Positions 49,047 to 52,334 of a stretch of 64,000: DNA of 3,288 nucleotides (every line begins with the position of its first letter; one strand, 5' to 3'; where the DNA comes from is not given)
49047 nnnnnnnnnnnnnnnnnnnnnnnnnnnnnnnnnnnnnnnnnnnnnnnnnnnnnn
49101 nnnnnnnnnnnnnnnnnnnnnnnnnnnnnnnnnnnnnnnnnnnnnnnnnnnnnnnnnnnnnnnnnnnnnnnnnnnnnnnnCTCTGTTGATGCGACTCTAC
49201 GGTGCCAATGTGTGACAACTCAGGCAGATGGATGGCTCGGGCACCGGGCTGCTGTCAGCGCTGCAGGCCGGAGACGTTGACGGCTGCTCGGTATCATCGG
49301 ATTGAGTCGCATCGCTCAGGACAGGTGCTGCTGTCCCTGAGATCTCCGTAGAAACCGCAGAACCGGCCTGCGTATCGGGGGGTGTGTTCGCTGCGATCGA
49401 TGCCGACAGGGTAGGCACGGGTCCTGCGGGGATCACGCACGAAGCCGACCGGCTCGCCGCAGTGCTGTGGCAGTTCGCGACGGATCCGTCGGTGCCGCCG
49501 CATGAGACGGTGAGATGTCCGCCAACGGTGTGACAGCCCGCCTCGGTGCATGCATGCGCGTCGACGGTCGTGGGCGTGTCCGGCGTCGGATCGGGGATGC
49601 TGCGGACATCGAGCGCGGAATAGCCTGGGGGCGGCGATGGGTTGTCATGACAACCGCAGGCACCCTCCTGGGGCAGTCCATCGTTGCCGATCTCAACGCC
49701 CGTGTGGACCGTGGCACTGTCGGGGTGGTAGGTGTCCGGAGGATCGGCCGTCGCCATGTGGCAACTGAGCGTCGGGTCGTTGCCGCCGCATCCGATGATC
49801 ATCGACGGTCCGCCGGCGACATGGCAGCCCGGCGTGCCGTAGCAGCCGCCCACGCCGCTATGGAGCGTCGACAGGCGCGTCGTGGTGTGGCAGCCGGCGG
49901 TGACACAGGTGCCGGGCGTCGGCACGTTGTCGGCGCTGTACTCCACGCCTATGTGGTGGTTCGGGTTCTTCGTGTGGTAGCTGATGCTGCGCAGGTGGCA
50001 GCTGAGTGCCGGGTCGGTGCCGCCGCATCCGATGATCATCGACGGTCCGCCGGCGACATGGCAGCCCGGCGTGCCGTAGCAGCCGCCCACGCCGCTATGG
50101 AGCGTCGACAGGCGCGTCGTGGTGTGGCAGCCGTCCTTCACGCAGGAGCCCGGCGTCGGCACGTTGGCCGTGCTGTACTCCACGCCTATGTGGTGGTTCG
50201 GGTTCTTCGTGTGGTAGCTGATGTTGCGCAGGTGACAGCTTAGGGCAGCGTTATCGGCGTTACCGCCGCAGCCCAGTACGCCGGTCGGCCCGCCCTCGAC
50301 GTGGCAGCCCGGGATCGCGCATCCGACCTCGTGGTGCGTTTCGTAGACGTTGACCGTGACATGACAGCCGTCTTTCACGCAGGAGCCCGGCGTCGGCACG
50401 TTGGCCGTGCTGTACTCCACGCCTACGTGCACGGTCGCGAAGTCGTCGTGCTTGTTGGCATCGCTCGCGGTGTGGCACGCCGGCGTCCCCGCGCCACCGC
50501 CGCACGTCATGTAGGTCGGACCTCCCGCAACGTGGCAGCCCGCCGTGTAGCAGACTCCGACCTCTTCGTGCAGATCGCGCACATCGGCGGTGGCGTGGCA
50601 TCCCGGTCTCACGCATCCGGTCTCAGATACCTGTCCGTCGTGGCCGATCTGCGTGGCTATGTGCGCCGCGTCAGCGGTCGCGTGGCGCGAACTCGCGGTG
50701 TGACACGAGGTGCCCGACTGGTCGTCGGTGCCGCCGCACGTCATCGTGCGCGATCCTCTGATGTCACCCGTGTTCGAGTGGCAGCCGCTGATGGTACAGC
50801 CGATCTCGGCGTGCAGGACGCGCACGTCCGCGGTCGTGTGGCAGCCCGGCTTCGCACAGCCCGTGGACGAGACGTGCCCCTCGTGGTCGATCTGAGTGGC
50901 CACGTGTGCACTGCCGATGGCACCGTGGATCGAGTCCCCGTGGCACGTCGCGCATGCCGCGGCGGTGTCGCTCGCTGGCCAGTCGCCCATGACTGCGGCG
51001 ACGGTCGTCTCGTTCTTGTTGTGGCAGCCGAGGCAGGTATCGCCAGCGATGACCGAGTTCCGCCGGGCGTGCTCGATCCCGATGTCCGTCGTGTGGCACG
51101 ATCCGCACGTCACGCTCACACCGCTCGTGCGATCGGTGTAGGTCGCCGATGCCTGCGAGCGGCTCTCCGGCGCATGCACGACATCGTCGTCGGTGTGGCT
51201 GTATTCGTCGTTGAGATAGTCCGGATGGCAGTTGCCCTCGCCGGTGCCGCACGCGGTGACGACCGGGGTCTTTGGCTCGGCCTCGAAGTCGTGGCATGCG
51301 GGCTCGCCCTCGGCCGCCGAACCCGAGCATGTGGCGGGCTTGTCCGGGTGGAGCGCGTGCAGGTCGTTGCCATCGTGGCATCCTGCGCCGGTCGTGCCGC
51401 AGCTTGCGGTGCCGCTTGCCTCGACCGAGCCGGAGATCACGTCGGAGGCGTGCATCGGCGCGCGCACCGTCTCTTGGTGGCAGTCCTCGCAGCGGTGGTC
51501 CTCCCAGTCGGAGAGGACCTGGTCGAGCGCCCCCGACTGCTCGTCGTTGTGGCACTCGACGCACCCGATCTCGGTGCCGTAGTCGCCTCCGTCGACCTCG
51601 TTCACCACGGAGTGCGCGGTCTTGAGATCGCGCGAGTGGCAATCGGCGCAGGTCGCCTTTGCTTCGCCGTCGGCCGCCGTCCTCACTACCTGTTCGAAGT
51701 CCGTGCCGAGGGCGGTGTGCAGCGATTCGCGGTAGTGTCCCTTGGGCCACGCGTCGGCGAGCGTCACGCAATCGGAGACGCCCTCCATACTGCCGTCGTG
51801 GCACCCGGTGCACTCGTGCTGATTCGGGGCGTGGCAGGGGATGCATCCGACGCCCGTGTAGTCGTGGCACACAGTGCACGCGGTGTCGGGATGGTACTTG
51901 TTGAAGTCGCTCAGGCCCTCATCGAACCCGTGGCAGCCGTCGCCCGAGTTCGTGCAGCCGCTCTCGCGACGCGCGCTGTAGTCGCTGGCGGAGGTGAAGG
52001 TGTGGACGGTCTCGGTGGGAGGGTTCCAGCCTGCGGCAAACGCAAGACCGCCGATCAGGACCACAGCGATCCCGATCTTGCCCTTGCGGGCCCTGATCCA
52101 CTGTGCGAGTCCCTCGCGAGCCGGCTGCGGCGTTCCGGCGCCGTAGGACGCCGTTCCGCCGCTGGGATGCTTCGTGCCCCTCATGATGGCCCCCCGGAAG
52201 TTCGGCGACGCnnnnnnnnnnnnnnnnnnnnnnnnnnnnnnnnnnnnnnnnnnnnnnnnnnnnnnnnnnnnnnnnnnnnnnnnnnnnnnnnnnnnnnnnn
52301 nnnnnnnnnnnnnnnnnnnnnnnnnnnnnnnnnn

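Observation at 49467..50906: Tandem ~79-aa modules built only from non-canonical C-x4/5-CH and C-x8/10-CH motifs (c7-like trihaem stoichiometry)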

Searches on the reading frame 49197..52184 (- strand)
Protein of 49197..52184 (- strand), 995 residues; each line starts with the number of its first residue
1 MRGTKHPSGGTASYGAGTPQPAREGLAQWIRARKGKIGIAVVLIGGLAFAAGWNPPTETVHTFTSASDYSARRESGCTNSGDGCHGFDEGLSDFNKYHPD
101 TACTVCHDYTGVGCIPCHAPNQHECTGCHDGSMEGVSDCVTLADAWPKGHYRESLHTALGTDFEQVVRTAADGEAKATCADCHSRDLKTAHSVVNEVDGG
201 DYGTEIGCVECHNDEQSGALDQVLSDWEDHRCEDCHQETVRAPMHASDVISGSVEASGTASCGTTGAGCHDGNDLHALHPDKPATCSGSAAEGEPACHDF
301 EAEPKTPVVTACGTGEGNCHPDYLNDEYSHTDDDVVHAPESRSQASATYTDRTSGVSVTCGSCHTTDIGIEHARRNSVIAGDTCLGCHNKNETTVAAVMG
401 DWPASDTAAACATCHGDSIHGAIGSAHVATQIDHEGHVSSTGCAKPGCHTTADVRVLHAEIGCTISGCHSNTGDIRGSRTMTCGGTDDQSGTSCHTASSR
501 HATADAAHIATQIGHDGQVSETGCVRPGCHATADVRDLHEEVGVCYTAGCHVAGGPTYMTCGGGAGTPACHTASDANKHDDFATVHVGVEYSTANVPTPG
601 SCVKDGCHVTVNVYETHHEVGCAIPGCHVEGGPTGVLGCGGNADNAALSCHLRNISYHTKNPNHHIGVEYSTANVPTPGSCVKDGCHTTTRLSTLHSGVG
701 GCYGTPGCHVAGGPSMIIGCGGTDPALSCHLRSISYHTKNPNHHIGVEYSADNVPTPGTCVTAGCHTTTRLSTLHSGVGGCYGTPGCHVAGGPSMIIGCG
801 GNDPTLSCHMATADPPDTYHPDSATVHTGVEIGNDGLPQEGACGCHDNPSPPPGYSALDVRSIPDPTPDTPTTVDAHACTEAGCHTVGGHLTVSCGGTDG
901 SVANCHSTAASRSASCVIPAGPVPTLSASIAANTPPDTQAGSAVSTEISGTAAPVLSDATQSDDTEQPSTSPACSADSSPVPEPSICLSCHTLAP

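Call 4: search_protein_families(library=pfam, proteins=[window:49197-52184:-], max_evalue=10)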
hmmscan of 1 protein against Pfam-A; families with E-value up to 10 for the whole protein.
window:49197-52184:- (995 aa): 0 families

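Call 5: search_protein_families(library=ncbifam, proteins=[window:49197-52184:-], max_evalue=10)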
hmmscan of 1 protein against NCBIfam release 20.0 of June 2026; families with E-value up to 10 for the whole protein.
window:49197-52184:- (995 aa): 2 families
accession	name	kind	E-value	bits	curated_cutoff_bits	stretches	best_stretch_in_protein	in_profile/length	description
NF052681.1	EndoxylXynCBac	equivalog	0.021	14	650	1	41-74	77-110/395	glucuronoarabinoxylan endo-1,4-beta-xylanase XynC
NF008243.0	PRK11019.1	equivalog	1.3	9.5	96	1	361-396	37-72/88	DksA/TraR family C4-type zinc finger protein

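Call 6: find_homologous_proteins(query=window:49197-52184:-, max_evalue=0.001)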
Query window:49197-52184:- (995 aa): 138 proteins with E <= 0.001 among 8000 candidates; the best 120 are listed.
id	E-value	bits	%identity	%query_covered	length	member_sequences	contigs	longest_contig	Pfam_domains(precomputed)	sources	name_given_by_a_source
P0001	0.0e+0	2140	84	87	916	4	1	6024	PF14522.12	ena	-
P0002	0.0e+0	1030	54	91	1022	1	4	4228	-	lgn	-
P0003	1.2e-294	999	48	84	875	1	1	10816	-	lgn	-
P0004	1.7e-275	935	39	90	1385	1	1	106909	PF11411.14,PF14522.12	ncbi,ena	-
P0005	1.1e-267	909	50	95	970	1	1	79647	-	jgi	-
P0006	2.3e-261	888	48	98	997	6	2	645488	-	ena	-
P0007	1.4e-260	886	48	93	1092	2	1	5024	-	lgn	-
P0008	1.3e-256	873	52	78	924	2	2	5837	-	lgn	-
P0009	2.5e-249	849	53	79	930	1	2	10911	PF14522.12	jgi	jgi:hypothetical protein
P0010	5.7e-249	847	50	80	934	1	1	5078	-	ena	-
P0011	1.9e-246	839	53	81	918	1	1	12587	PF14522.12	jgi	jgi:predicted CXXCH cytochrome family protein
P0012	5.9e-244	831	52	79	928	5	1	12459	-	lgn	-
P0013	3.0e-240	819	35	88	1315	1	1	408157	-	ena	-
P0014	2.7e-233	796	38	89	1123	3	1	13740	PF09699.16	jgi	jgi:hypothetical protein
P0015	5.2e-232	791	39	90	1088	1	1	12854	-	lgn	-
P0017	1.9e-213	730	41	90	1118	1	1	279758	PF14522.12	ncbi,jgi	-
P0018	2.7e-208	713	40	81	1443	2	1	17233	PF14522.12,PF22113.2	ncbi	-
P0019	6.5e-206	705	37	64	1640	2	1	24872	PF14522.12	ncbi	-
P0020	4.2e-205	702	36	82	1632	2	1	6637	PF14522.12,PF22113.2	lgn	-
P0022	2.6e-197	676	61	52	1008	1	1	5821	PF14522.12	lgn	-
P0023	3.4e-192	659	48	65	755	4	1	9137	PF14522.12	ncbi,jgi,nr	ncbi:MAG: hypothetical protein PF636_10010 [Actinomycetota bacterium]|jgi:hypothetical protein|nr:hy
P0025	2.9e-189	650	40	78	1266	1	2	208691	PF14522.12,PF22113.2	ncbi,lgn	-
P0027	1.3e-184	634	38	88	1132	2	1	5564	PF14522.12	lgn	-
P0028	5.6e-179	616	58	50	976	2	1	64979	PF14522.12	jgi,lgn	jgi:hypothetical protein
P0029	4.1e-174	600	41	68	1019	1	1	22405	PF14522.12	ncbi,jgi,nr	ncbi:MAG: hypothetical protein OEV43_01260 [Coriobacteriia bacterium]|nr:hypothetical protein [Corio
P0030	4.6e-170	586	38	80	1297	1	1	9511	PF14522.12,PF22113.2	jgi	-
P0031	2.2e-169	584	36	80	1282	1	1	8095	PF14522.12,PF22113.2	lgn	-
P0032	3.2e-167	577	40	73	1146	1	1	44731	PF14522.12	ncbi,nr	ncbi:MAG: hypothetical protein IBX62_03370 [Coriobacteriia bacterium]|nr:hypothetical protein [Corio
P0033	5.1e-167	576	37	79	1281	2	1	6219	PF14522.12,PF22113.2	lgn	-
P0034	8.3e-162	559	48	45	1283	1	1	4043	PF14522.12,PF22113.2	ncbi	ncbi:MAG: hypothetical protein FDZ70_07265, partial [Actinobacteria bacterium]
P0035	7.6e-161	556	41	71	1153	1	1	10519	PF14522.12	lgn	-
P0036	3.5e-159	550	39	45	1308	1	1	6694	PF14522.12,PF22113.2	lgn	-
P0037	1.0e-158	549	40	65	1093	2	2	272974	PF14522.12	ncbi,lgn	ncbi:MAG: hypothetical protein Kow0056_12230 [Coriobacteriia bacterium]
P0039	2.4e-157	544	40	69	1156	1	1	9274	PF14522.12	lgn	-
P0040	5.8e-157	543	39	72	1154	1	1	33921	PF14522.12,PF22113.2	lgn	-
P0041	7.6e-155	536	36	78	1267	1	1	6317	PF14522.12,PF22113.2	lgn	-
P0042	4.3e-152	527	40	72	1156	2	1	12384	PF14522.12,PF22113.2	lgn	-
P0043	1.2e-151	525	40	71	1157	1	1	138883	PF14522.12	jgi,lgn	jgi:hypothetical protein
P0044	1.4e-151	525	40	63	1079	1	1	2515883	PF14522.12,PF22113.2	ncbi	-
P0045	1.5e-151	525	45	60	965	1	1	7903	PF14522.12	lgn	-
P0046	2.0e-151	524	38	72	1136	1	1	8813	PF14522.12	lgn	-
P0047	2.1e-150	521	38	71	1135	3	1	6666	PF14522.12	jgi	jgi:hypothetical protein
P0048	2.3e-150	521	40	73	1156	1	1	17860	PF14522.12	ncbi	-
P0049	2.2e-149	518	42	62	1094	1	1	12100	PF14522.12,PF22113.2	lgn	-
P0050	2.3e-149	518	48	42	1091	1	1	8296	PF03264.20,PF14522.12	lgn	-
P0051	2.8e-149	517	50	43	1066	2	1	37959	PF14522.12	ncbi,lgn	-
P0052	4.7e-149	517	46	58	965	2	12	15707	PF14522.12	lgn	-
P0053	5.0e-149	517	46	55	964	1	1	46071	PF14522.12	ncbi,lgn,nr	ncbi:MAG: hypothetical protein U1E26_11510 [Coriobacteriia bacterium]|nr:hypothetical protein [Corio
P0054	5.8e-149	516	39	70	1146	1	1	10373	PF14522.12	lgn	-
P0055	6.0e-149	516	33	19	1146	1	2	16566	PF14522.12,PF22113.2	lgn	-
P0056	7.7e-149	516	42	64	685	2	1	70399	PF14522.12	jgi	-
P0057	3.9e-147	510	38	70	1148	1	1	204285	PF14522.12,PF22113.2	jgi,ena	-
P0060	3.6e-146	507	38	78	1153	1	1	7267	PF14522.12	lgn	-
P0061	4.5e-146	507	40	64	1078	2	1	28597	PF14522.12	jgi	-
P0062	6.6e-146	506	48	56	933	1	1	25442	PF14522.12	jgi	jgi:hypothetical protein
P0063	3.4e-145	504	38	73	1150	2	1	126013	PF14522.12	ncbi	-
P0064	3.7e-145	504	38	76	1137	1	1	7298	PF14522.12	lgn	-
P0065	1.7e-144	502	41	63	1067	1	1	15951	PF14522.12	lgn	-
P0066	2.0e-144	501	39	63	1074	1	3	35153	PF14522.12,PF22113.2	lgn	-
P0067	1.3e-143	499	39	63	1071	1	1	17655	PF14522.12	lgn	-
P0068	4.3e-143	497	49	41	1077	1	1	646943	PF14522.12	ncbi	-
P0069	2.0e-142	495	39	73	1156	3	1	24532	PF14522.12,PF22113.2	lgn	-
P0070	4.9e-142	493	39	60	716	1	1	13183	PF14522.12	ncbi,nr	ncbi:MAG: hypothetical protein HY876_10050, partial [Coriobacteriales bacterium]|nr:hypothetical pro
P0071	6.2e-142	493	39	63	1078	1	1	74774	PF14522.12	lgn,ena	-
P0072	2.8e-141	491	39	64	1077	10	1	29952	PF14522.12,PF22113.2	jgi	-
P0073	4.4e-141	490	47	41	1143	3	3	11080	PF14522.12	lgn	-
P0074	8.0e-140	486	39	64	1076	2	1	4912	PF14522.12,PF22113.2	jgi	-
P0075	8.0e-140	486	40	67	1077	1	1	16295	PF14522.12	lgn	-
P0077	2.5e-139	484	39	65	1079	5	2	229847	PF14522.12,PF22113.2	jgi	jgi:hypothetical protein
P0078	7.2e-139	483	44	58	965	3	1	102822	PF14522.12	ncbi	-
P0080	2.3e-138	481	41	63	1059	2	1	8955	PF14522.12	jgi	-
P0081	4.3e-138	480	42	61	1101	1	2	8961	PF14522.12,PF22113.2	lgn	-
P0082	7.3e-138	480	48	43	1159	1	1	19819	PF14522.12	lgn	-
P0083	8.1e-138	479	40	63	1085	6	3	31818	PF14522.12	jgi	jgi:hypothetical protein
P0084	8.3e-138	479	40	64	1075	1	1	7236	PF14522.12,PF22113.2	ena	-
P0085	3.4e-137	477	39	62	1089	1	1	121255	PF14522.12,PF22113.2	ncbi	-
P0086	4.0e-137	477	48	43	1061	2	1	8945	PF14522.12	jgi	-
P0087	1.6e-136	475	48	41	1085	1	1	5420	PF14522.12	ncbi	ncbi:MAG TPA: cytochrome c3 family protein [Coriobacteriia bacterium]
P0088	4.1e-136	474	38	64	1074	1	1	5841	PF14522.12,PF22113.2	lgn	-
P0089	4.2e-136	474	47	44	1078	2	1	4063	PF14522.12,PF22113.2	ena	-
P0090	3.8e-135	471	44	56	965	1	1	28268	PF14522.12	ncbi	-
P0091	1.5e-134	469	37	66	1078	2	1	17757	PF14522.12,PF22113.2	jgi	-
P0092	8.2e-134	466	40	64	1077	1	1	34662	PF14522.12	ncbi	-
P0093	1.3e-133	465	39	64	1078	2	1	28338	PF14522.12,PF22113.2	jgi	-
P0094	1.9e-133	465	46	44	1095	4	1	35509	PF14522.12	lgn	-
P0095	6.2e-133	463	38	65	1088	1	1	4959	PF14522.12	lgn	-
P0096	6.7e-133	463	39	64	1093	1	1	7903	PF14522.12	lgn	-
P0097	1.0e-132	463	40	64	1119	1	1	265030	PF14522.12,PF22113.2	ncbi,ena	-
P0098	2.5e-132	461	38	65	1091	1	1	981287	PF14522.12,PF22113.2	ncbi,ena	-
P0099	2.6e-132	461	47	42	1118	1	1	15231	PF14522.12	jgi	jgi:hypothetical protein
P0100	2.8e-132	461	40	62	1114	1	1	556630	PF14522.12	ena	-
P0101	4.7e-132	460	37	65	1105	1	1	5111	PF14522.12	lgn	-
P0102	6.2e-132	460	33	38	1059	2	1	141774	PF14522.12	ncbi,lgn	-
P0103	3.0e-131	458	39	63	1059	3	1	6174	PF14522.12,PF22113.2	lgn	-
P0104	8.2e-131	456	40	63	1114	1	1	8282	PF14522.12,PF22113.2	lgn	-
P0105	1.5e-130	455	38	64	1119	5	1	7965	PF14522.12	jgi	-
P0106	1.6e-130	455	39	61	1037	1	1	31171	PF14522.12,PF22113.2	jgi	jgi:hypothetical protein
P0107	2.9e-130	454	39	62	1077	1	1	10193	PF14522.12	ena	-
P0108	3.8e-130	454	44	46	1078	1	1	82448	PF14522.12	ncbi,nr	ncbi:MAG: cytochrome c3 family protein [Coriobacteriia bacterium]|nr:cytochrome c3 family protein [C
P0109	6.5e-130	453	39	64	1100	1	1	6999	PF14522.12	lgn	-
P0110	2.2e-129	452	39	61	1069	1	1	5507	PF14522.12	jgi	-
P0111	7.4e-129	450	38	61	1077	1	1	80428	PF14522.12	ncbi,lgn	-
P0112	1.5e-128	449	39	60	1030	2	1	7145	PF14522.12,PF22113.2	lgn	-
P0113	7.6e-126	440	39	60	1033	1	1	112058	PF14522.12,PF22113.2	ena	-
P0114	1.6e-125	439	38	63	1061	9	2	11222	PF14522.12,PF22113.2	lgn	-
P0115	3.0e-125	438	39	62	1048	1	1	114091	PF14522.12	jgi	jgi:hypothetical protein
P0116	1.7e-115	406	36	70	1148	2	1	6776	PF14522.12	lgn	-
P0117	2.6e-114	402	37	62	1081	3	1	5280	PF14522.12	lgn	-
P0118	1.1e-83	300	37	50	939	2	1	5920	PF14522.12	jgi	-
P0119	8.3e-64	234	30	50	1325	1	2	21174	PF00754.32,PF13715.13,PF22633.4,PF13620.13,PF14522.12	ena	-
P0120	1.0e-61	227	37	42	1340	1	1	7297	PF09699.16,PF14537.12,PF14522.12,PF22113.2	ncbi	ncbi:MAG: cytochrome c3 family protein, partial [Actinomycetes bacterium]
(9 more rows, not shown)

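Call 17: search_solved_structures(query=window:49197-52184:-, max_evalue=10, show_alignments=2)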
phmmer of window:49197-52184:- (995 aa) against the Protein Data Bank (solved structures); distinct sequences matched with E-value up to 10: 5.
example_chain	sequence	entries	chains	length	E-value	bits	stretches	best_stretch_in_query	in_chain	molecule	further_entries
3gtn_A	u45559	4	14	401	0.19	12.9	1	40-73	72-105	Glucuronoxylanase xynC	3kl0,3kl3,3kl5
1fs7_A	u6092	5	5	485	0.49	11.6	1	130-226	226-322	CYTOCHROME C NITRITE REDUCTASE | Cytochrome c-552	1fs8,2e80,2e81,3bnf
3bng_A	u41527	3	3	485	0.5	11.5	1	130-226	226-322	Cytochrome c-552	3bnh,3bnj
1fs9_A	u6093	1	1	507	0.52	11.5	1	130-226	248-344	CYTOCHROME C NITRITE REDUCTASE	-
9rdg_A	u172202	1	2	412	2.6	9.1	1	41-66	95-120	Carbohydrate binding family 6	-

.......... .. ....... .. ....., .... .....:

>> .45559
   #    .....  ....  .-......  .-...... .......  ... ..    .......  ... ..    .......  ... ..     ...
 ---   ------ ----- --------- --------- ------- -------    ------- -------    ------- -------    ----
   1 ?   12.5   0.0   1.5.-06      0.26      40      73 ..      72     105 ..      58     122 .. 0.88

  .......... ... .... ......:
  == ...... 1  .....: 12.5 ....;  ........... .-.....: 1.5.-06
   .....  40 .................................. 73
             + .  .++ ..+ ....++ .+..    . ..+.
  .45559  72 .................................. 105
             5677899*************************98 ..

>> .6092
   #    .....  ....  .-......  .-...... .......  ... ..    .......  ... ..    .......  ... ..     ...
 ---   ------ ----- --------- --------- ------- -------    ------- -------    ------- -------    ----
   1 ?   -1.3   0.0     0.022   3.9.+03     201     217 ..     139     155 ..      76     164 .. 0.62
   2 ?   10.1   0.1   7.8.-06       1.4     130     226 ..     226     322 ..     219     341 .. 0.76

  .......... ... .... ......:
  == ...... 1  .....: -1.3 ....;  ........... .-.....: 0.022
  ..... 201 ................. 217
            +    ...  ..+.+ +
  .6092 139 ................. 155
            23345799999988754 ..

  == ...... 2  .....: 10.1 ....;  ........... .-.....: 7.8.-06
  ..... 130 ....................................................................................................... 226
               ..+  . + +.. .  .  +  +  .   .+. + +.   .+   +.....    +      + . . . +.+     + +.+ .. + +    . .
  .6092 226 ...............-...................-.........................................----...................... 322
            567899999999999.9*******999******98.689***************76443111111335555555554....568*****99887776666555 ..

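Call 31: find_encoding_contigs(protein=window:49197-52184:-, flank=10000, max_places=4)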
Protein window:49197-52184:- (995 aa): 5 contigs read that carry it; 2 places shown.
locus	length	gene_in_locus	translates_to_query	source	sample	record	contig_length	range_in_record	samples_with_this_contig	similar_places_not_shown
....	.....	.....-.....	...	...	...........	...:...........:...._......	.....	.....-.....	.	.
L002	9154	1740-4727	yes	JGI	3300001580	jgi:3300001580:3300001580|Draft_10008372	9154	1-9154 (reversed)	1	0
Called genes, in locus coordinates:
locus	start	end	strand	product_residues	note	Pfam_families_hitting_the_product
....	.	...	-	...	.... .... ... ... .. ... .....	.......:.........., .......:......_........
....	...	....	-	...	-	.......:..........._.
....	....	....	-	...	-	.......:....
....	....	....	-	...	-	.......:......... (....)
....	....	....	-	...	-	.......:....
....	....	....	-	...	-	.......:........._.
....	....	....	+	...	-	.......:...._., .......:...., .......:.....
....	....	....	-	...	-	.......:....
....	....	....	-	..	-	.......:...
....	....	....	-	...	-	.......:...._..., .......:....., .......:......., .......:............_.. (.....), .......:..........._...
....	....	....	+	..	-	-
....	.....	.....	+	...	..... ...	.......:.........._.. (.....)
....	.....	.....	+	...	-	-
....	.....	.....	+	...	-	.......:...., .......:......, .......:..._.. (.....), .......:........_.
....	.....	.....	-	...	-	-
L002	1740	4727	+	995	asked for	PF14522:Cytochrome_C7 (faint)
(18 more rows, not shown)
